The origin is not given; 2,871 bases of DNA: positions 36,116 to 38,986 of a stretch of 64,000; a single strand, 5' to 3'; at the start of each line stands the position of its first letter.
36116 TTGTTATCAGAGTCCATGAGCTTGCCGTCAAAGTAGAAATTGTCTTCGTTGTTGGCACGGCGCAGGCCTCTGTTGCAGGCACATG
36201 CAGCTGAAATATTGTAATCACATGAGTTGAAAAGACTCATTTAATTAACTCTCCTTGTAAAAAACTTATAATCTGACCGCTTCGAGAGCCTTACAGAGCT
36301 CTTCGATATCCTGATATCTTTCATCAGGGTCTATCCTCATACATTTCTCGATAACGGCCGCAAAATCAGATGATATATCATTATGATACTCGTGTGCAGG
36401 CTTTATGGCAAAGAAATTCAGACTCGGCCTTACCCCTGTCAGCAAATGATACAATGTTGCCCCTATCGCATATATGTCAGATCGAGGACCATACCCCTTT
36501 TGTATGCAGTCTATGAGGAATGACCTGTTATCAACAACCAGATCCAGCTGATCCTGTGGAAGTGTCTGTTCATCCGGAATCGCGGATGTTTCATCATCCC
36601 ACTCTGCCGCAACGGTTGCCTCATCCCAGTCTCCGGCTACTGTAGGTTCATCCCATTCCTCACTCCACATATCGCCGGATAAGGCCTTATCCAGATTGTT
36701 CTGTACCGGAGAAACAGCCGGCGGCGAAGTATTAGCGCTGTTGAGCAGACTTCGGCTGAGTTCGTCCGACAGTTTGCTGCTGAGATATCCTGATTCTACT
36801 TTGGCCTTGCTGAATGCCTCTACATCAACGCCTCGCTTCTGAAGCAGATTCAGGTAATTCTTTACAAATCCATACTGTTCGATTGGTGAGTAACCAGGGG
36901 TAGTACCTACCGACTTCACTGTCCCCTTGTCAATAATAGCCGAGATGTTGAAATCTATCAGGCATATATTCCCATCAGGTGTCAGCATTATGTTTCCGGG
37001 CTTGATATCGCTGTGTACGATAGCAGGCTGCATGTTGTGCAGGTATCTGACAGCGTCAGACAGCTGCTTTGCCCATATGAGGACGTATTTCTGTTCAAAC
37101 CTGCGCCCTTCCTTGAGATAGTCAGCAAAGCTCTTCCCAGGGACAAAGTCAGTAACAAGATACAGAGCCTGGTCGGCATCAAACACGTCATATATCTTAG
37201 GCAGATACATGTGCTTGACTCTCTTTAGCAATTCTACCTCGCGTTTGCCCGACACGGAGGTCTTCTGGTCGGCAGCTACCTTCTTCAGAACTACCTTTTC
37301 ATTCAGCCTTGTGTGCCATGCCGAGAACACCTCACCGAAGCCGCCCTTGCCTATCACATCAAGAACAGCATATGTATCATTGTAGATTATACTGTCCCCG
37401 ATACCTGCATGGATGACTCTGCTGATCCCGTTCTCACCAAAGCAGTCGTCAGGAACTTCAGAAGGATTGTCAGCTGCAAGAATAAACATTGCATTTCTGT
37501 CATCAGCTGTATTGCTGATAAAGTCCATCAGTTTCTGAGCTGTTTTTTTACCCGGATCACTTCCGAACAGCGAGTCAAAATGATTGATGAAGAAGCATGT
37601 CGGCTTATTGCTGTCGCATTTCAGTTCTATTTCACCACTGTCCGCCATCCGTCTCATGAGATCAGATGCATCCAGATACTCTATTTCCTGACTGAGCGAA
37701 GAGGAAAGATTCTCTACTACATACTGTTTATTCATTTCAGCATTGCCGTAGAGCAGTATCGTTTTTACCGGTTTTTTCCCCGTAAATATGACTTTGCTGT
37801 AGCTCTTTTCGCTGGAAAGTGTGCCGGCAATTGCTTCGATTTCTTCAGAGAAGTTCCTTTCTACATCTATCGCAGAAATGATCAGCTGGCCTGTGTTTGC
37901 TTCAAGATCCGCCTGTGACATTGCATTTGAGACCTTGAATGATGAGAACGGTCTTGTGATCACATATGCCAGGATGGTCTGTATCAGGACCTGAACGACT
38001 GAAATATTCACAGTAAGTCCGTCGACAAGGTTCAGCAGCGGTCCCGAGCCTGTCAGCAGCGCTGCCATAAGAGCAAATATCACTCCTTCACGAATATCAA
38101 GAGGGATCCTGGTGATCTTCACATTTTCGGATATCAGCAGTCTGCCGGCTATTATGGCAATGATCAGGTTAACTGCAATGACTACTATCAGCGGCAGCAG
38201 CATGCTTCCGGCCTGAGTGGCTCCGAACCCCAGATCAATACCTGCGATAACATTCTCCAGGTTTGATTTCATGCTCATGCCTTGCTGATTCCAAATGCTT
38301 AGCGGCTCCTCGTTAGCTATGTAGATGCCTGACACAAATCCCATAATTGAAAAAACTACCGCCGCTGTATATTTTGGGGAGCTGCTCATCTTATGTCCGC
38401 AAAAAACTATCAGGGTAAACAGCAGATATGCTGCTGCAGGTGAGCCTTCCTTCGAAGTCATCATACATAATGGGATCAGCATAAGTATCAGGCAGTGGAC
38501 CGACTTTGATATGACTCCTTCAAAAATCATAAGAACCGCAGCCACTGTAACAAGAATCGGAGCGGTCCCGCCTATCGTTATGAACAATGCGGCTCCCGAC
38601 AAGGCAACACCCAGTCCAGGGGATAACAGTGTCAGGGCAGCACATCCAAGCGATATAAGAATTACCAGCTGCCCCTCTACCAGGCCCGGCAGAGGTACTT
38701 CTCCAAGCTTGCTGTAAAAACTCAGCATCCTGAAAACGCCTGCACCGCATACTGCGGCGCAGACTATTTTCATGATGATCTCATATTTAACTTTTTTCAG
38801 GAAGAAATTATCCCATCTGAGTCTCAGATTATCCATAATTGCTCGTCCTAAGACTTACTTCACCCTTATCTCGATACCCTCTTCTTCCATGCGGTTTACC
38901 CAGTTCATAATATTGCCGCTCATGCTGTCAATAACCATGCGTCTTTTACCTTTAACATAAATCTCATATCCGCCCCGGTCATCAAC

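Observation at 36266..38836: Unusual fusion protein: polytopic membrane domain, degenerate AAA+ module and non-RD, DFN-type kinase with an acidic WDE-repeat insert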

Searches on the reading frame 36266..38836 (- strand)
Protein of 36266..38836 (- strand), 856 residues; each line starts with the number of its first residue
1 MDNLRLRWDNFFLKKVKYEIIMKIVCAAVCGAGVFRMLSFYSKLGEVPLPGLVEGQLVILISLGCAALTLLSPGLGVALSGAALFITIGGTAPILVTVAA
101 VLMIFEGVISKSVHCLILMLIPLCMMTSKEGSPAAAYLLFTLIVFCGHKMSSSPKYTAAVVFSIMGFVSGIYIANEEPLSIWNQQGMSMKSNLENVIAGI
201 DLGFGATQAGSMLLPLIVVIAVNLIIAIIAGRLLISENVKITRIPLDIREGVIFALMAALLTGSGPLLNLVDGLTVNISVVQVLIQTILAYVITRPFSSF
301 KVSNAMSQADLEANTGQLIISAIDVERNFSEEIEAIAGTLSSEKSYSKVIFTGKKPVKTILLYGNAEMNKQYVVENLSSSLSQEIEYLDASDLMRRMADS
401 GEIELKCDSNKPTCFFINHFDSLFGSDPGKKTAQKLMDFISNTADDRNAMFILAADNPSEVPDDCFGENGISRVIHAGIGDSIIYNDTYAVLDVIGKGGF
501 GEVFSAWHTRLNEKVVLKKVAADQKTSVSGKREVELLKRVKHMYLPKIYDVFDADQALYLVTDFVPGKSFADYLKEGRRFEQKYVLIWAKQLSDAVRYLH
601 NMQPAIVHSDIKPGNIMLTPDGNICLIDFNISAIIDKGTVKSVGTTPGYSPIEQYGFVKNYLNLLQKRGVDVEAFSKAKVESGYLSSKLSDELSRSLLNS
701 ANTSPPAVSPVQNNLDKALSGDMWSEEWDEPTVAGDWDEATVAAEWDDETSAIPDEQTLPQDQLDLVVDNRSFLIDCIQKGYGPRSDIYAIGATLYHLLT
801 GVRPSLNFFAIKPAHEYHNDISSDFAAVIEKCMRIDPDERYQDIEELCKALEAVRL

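Call 5: search_protein_families(library=pfam, proteins=[window:36266-38836:-], max_evalue=0.01)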
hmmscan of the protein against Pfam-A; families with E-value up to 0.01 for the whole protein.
window:36266-38836:- (856 aa): 5 families
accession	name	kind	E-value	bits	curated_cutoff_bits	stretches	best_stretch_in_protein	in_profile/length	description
PF00069.31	Pkinase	-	2.4e-40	139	31.7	2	489-651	1-165/263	Protein kinase domain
PF07714.23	PK_Tyr_Ser-Thr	-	2.2e-20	73.5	23.1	1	493-637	5-154/258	Protein tyrosine and serine/threonine kinase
PF03109.22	ABC1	-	2.9e-07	30.3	22.9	1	534-641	121-223/244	ABC1 atypical kinase-like domain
PF01636.29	APH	-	1.1e-05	25.8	23.2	1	594-632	152-197/239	Phosphotransferase enzyme family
PF00004.35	AAA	-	2.6e-05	25.1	21.2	1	360-464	1-117/131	ATPase family associated with various cellular activities (AAA)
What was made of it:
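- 36269..37375 (-): Hanks-type Ser/Thr kinase domain, residues 488-856. Motifs: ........, K518, E533, HSD610IK612PGN615, D628FN, SPIE653, D787, R840. Pfam Pkinase E 2.4e-40 (call 5).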

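Call 6: search_protein_families(library=ncbifam, proteins=[window:36266-38836:-], max_evalue=0.01)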
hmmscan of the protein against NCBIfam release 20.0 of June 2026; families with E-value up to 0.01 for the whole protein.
window:36266-38836:- (856 aa): 15 families
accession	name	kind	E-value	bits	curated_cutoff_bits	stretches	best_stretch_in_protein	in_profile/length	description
NF033483.0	PknB_PASTA_kin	equivalog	2.3e-36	126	450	2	485-641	5-163/563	Stk1 family PASTA domain-containing Ser/Thr kinase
NF047741.1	antiphage_MADS6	equivalog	8.5e-33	113.7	460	2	486-601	494-609/612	methylation-associated defense system protein kinase MAD6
NF038150.1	lanthi_synth_IV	equivalog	5.6e-27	94.4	650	2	480-655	182-367/851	class IV lanthionine synthetase LanL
NF052427.1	StpK7MSMEG_1200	equivalog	1.1e-20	73.7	900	2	489-646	9-169/601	serine/threonine protein kinase StpK7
NF033442.0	BREX_PglW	equivalog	8e-16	57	990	1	479-639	506-667/1391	BREX system serine/threonine kinase PglW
NF038151.1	lanthi_synth_III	equivalog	1e-14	53.9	575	1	489-652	222-402/833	class III lanthionine synthetase LanKC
NF009651.0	PRK13184.1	equivalog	2.4e-13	49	839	1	488-635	3-163/932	serine/threonine-protein kinase PknD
NF053615.1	SerThrKinAfsKStmc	equivalog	7.4e-11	41.4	1300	1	489-637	15-163/809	protein serine/threonine kinase AfsK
TIGR03903.1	TOMM_kin_cyc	equivalog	1.8e-07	29.4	705.75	1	514-635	5-132/1267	TOMM system kinase/cyclase fusion protein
TIGR03724.2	arch_bud32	equivalog_domain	2.3e-06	27.3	125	1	531-636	41-135/193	KEOPS complex kinase/ATPase Bud32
NF050082.1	ATPase_MABP1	exception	7.4e-06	25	800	1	560-657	234-327/435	macrolide-binding ATPase MABP-1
TIGR01982.1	UbiB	equivalog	9.9e-05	21.1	487.55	1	537-639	213-310/436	2-polyprenylphenol 6-hydroxylase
NF043056.1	T4SS_LegK1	equivalog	0.0027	16.4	550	1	512-653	107-259/516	Dot/Icm T4SS effector kinase LegK1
NF002475.0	PRK01723.1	equivalog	0.003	16.6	142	1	590-632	150-190/241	3-deoxy-D-manno-octulosonic acid kinase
NF033068.1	APH_3p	equivalog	0.0065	16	205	0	502-603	25-118/255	APH(3') family aminoglycoside O-phosphotransferase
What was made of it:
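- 37940..38836 (-): Polytopic membrane module, residues 1-299, about 10 TM helices, N-in/C-in. Conserved cytoplasmic-face motifs are R5-x-x-W8-D9, D247-I-R249-E and A290-Y-x-x-T-R295-P296-x-x-S299. No Pfam or NCBIfam hit (calls 5, 6).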

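Call 9: find_homologous_proteins(query=window:36266-38836:-)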
Query window:36266-38836:- (856 aa): 68 proteins with E <= 0.001 among 8000 candidates.
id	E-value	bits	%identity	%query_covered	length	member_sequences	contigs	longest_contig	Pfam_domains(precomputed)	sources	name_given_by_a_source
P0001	0.0e+0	1913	100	100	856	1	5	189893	PF07714.24,PF00069.32,PF03109.23,PF01636.30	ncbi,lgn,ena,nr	ncbi:MAG: serine/threonine protein kinase [Mogibacterium sp.]|nr:serine/threonine protein kinase [Mo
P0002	0.0e+0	1510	76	100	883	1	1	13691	PF07714.24,PF00069.32,PF03109.23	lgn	-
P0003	0.0e+0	1429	73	100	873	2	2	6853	PF07714.24,PF00069.32,PF03109.23,PF00004.36,PF01636.30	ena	-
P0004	0.0e+0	1285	66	100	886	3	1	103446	PF07714.24,PF00069.32,PF03109.23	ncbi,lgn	-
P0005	0.0e+0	1114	57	100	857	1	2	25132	PF07714.24,PF00069.32,PF03109.23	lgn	-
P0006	0.0e+0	1106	57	100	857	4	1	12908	PF07714.24,PF00069.32,PF03109.23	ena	-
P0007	2.1e-35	140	39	20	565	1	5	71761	PF07714.24,PF00069.32,PF03109.23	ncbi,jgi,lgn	jgi:serine/threonine-protein kinase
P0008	9.2e-16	75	28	20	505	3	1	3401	PF07714.24,PF00069.32,PF13576.13,PF03109.23,PF13599.14,PF00805.29,PF25296.2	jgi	-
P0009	3.0e-15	74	27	20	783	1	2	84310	PF07714.24,PF00069.32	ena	-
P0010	4.0e-14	70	23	20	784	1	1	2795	PF06293.21,PF07714.24,PF00069.32,PF01636.30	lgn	-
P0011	1.2e-13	68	32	20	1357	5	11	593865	PF07714.24,PF00069.32,PF03109.23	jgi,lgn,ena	jgi:eukaryotic-like serine/threonine-protein kinase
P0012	2.0e-13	68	31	21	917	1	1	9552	PF07714.24,PF00069.32,PF26549.1,PF00930.28,PF03109.23,PF26550.2,PF07676.19,PF01636.30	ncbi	-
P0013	9.3e-13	65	28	24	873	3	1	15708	PF07714.24,PF00069.32,PF03109.23,PF01636.30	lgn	-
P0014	1.3e-12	65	29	20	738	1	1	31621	PF07714.24,PF00069.32,PF03109.23,PF03793.25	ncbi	-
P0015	1.8e-12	64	31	19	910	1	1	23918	PF07714.24,PF00069.32,PF26549.1,PF03109.23,PF26550.2,PF07676.19,PF01636.30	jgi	jgi:Tol biopolymer transport system component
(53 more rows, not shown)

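Call 16: find_encoding_contigs(protein=P0004, flank=10000, max_places=2)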
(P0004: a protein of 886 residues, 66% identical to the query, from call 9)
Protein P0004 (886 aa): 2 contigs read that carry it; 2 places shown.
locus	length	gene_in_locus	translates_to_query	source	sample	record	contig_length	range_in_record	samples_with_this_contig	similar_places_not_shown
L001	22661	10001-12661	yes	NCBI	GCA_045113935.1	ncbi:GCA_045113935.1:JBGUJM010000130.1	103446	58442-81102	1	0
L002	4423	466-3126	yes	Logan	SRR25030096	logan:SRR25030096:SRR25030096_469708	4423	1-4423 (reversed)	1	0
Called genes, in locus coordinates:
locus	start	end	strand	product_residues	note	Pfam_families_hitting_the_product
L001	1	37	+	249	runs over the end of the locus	PF04397:LytTR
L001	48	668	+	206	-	-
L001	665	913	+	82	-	PF08817:YukD (weak)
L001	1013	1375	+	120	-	-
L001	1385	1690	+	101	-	PF06013:WXG100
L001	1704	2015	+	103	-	PF06013:WXG100 (weak)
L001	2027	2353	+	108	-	PF06013:WXG100, PF25547:WXG100_2 (faint)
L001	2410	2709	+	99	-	PF06013:WXG100, PF21725:T7SS_signal (weak)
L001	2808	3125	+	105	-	PF06013:WXG100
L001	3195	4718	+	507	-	PF13365:Trypsin_2, PF16697:Yop-YscD_cpl, PF00498:FHA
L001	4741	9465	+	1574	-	PF20148:DUF6531, PF25023:TEN_YD-shell, PF25023:TEN_YD-shell, PF05593:RHS_repeat, PF05593:RHS_repeat, PF25023:TEN_YD-shell, PF05593:RHS_repeat, PF25023:TEN_YD-shell, +5 more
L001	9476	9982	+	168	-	PF20197:DUF6560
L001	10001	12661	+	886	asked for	PF00069:Pkinase, PF07714:PK_Tyr_Ser-Thr, PF03109:ABC1 (weak)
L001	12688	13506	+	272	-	PF00481:PP2C (weak), PF13672:PP2C_2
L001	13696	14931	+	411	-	-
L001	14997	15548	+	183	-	-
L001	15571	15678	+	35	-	-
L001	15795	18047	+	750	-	PF00069:Pkinase, PF07714:PK_Tyr_Ser-Thr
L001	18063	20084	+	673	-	PF00069:Pkinase, PF07714:PK_Tyr_Ser-Thr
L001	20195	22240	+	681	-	-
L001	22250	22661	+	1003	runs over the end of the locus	PF00069:Pkinase, PF07714:PK_Tyr_Ser-Thr, PF13855:LRR_8 (faint), PF23952:LRR_EndoS (faint), PF14580:LRR_9 (faint), PF23211:LRR_LRWD1 (faint), PF12799:LRR_4 (weak)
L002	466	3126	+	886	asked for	PF00069:Pkinase, PF07714:PK_Tyr_Ser-Thr, PF03109:ABC1 (weak)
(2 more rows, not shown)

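Call 17: find_encoding_contigs(protein=P0005, flank=10000, max_places=2)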
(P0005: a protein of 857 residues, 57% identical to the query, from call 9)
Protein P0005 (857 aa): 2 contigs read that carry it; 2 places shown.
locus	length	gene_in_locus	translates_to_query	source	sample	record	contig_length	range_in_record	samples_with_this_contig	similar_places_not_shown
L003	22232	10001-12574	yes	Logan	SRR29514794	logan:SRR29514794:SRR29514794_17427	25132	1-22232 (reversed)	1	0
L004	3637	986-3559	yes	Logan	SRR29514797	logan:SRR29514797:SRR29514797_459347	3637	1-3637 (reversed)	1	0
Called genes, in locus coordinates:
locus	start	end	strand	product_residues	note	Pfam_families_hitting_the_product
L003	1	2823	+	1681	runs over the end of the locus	PF16697:Yop-YscD_cpl (faint), PF00498:FHA, PF01580:FtsK_SpoIIIE, PF13401:AAA_22 (faint), PF01580:FtsK_SpoIIIE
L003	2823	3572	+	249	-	PF04397:LytTR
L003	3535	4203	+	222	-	-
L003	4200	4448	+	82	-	PF08817:YukD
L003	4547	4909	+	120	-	-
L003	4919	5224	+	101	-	PF06013:WXG100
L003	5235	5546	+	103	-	PF06013:WXG100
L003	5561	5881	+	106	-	PF06013:WXG100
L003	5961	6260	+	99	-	PF06013:WXG100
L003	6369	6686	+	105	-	PF06013:WXG100, PF10824:T7SS_ESX_EspC (faint)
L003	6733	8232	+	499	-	PF13365:Trypsin_2, PF16697:Yop-YscD_cpl, PF00498:FHA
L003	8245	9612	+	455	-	-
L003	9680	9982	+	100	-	PF13780:DUF4176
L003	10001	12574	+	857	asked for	PF00069:Pkinase, PF07714:PK_Tyr_Ser-Thr, PF03109:ABC1 (weak)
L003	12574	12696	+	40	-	-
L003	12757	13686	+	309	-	-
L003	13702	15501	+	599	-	-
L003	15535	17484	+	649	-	PF00069:Pkinase, PF07714:PK_Tyr_Ser-Thr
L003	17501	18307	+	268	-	PF00481:PP2C, PF13672:PP2C_2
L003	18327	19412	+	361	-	-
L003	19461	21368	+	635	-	PF00069:Pkinase, PF07714:PK_Tyr_Ser-Thr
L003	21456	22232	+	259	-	?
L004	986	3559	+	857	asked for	PF00069:Pkinase, PF07714:PK_Tyr_Ser-Thr, PF03109:ABC1 (weak)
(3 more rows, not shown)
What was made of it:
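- The order is conserved in L001 and L003, although the toxin cassette differs (calls 16, 17). The gene keeps its position while the toxin cassette varies (calls 16, 17).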

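Call 33: search_protein_families(library=pfam, alignment_id=A3, max_evalue=0.001)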
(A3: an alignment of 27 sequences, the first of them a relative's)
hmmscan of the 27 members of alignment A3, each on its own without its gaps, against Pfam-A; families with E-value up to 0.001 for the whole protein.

A. member 1, P0001 (856 aa): 5 families
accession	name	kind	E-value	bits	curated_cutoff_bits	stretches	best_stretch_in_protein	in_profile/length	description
PF00069.31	Pkinase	-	2.4e-40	139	31.7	1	489-651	1-165/263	Protein kinase domain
PF07714.23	PK_Tyr_Ser-Thr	-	2.2e-20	73.5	23.1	1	493-637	5-154/258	Protein tyrosine and serine/threonine kinase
PF03109.22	ABC1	-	2.9e-07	30.3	22.9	1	534-641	121-223/244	ABC1 atypical kinase-like domain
PF01636.29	APH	-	1.1e-05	25.8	23.2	1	594-632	152-197/239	Phosphotransferase enzyme family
PF00004.35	AAA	-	2.6e-05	25.1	21.2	1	360-464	1-117/131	ATPase family associated with various cellular activities (AAA)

B. families by the number of members that match (of 27 scanned): 64 families (the first 25 are shown)
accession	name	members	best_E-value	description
PF00004.35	AAA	14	4.1e-86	ATPase family associated with various cellular activities (AAA)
PF00069.31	Pkinase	10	1.5e-41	Protein kinase domain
PF07714.23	PK_Tyr_Ser-Thr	10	5.1e-24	Protein tyrosine and serine/threonine kinase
PF03109.22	ABC1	10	5e-08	ABC1 atypical kinase-like domain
PF01636.29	APH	8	3.9e-08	Phosphotransferase enzyme family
PF05496.18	RuvB_N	7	8.6e-15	Holliday junction DNA helicase RuvB P-loop domain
PF07728.20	AAA_5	7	1.6e-13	AAA domain (dynein-related subfamily)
PF13173.12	AAA_14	7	4.4e-13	AAA domain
PF13191.12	AAA_16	6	1e-17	AAA ATPase domain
PF13401.12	AAA_22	6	7.9e-12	AAA domain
PF12775.13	AAA_7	6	2.9e-11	P-loop containing dynein motor region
PF20720.3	nSTAND3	6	5.8e-11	Novel STAND NTPase 3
PF13676.11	TIR_2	5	1.4e-20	TIR domain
PF13238.12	AAA_18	5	5.2e-10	AAA domain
PF06068.19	TIP49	5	2.9e-09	TIP49 P-loop domain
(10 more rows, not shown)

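Call 40: find_related_loci(query=A4, collection=genome_contigs, flank=10000)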
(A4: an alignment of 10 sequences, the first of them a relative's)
Query A4 (856 aa) in genome_contigs; peptide patterns used: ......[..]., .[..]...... (x = any residue, [..] = any of these).
600 stretches matched a pattern (row limit reached: there are more); 537 encode a relative of the query (tblastn E <= 1e-3); the best 80 are kept; 80 distinct loci.
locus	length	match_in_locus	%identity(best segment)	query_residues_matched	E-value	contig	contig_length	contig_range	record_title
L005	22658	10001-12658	66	1-856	0e+0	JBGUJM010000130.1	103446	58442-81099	MAG: Anaerovoracaceae bacterium isolate ruminal_MAG_303 ruminal_MAG_303_contig_0130, whole genome shotgun sequence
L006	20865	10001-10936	40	487-854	2e-71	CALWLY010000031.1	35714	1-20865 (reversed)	MAG: uncultured Lachnospiraceae bacterium isolate BRZ_LH__bin15 genome assembly, contig: BRZ_LH__NODE_1428_length_35714_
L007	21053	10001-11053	37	486-854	3e-68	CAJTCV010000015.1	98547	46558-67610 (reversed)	Lachnospiraceae bacterium isolate B55_55_CC_H genome assembly, contig: MGBC000115.15, whole genome shotgun sequence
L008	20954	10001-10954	37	486-854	3e-63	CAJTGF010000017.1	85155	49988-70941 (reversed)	Clostridiaceae bacterium isolate C65_88_CS_BP genome assembly, contig: MGBC000181.17, whole genome shotgun sequence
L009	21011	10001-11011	37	488-854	1e-63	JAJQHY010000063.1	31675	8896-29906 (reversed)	MAG: Lachnospiraceae bacterium isolate U.6_8 NODE_218_length_31675_cov_13.217647, whole genome shotgun sequence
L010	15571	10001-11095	37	486-854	3e-63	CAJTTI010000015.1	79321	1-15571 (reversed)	MAG TPA_asm: uncultured Lachnospiraceae bacterium isolate MGBC113602 genome assembly, contig: MGBC113602.15, whole genom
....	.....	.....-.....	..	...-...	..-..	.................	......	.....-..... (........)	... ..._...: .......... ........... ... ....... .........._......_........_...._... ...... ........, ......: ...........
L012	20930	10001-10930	36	486-854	8e-62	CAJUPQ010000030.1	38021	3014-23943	MAG TPA_asm: uncultured Hungatella sp. isolate MGBC163323 genome assembly, contig: MGBC163323.30, whole genome shotgun s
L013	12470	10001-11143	36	486-854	1e-59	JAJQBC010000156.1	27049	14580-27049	MAG: Lachnospiraceae bacterium isolate C.10_6 NODE_347_length_27049_cov_22.353745, whole genome shotgun sequence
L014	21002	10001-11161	34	486-851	7e-60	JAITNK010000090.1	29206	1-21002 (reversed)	MAG: Oscillospiraceae bacterium isolate Po218_bin13 k119_2896346, whole genome shotgun sequence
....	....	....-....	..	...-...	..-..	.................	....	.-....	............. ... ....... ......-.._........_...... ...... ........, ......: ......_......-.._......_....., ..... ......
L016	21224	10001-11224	33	479-853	3e-57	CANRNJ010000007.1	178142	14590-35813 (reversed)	MAG: uncultured Lachnospiraceae bacterium isolate Lapin-021__bin26 genome assembly, contig: Lapin-021__NODE_58_length_17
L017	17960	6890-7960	35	477-851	2e-56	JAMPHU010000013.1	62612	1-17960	MAG: Candidatus Gastranaerophilales bacterium isolate NALB_7961_9 Scaffold_#13__SCF_013___62612_bp, whole genome shotgun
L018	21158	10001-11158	34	486-851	5e-56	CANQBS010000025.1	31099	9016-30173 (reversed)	MAG: uncultured Acetatifactor sp. isolate Lapin-001__bin5 genome assembly, contig: Lapin-001__NODE_1752_length_31099_cov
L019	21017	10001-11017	34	484-853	1e-55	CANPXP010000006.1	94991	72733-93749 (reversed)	MAG: uncultured Lachnospiraceae bacterium isolate Lapin-005__bin114 genome assembly, contig: Lapin-005__NODE_225_length_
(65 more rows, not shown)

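Call 59: predict_structure(alignment_id=A4)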
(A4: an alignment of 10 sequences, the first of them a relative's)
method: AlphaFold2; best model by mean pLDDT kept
length: 856 residues; sequences in the alignment: 10
mean_pLDDT: 71.7   pTM: 0.48
mean pLDDT of the five models: 71.7, 69.5, 68.7, 68.3, 65.8
residues with pLDDT >= 90: 98; 70-90: 462; 50-70: 139; < 50: 157
segments of 3 or more residues with pLDDT < 50: 45-52, 183-200, 310-326, 524-528, 631-648, 681-746, 752-768
pLDDT, mean of each block of 10 residues (from residue 1): 68 69 83 78 52 65 85 78 68 73 60 72 63 70 80 65 78 69 43 38 64 83 88 74 75 89 84 80 87 77 60 34 46 85 76 75 86 86 86 85 74 90 81 89 86 88 82 86 88 71 84 85 51 75 86 80 87 83 94 92 75 86 81 38 43 65 75 67 38 44 29 31 30 35 47 45 43 76 82 92 78 81 91 88 94 90
secondary structure, 60 per line:
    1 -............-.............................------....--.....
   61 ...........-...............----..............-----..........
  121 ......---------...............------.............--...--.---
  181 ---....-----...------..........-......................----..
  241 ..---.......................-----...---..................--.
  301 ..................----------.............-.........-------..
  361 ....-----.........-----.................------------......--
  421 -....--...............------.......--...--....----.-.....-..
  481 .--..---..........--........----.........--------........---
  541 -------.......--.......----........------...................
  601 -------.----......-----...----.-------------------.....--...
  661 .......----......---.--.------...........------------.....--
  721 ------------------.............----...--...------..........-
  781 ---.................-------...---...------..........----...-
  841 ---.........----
elements in order (helices of 4 or more, strands of 3 or more residues): H2-13 H15-43 H50-53 H56-71 H73-87 H92-105 H111-126 H136-150 H157-169 E172-174 H184-187 H202-211 H213-234 H239-242 H246-268 E274-276 H280-297 H300-318 H329-341 H343-351 E359-364 H370-378 E384-389 H390-400 E413-418 H422-425 H428-442 E449-455 E473-477 E489-498 E501-508 E513-521 H530-537 E548-554 E557-563 H570-575 H582-600 E616-618 E624-626 H651-655 H658-667 H672-677 H691-701 H714-718 H739-751 H770-779 H784-800 H823-832 H844-852
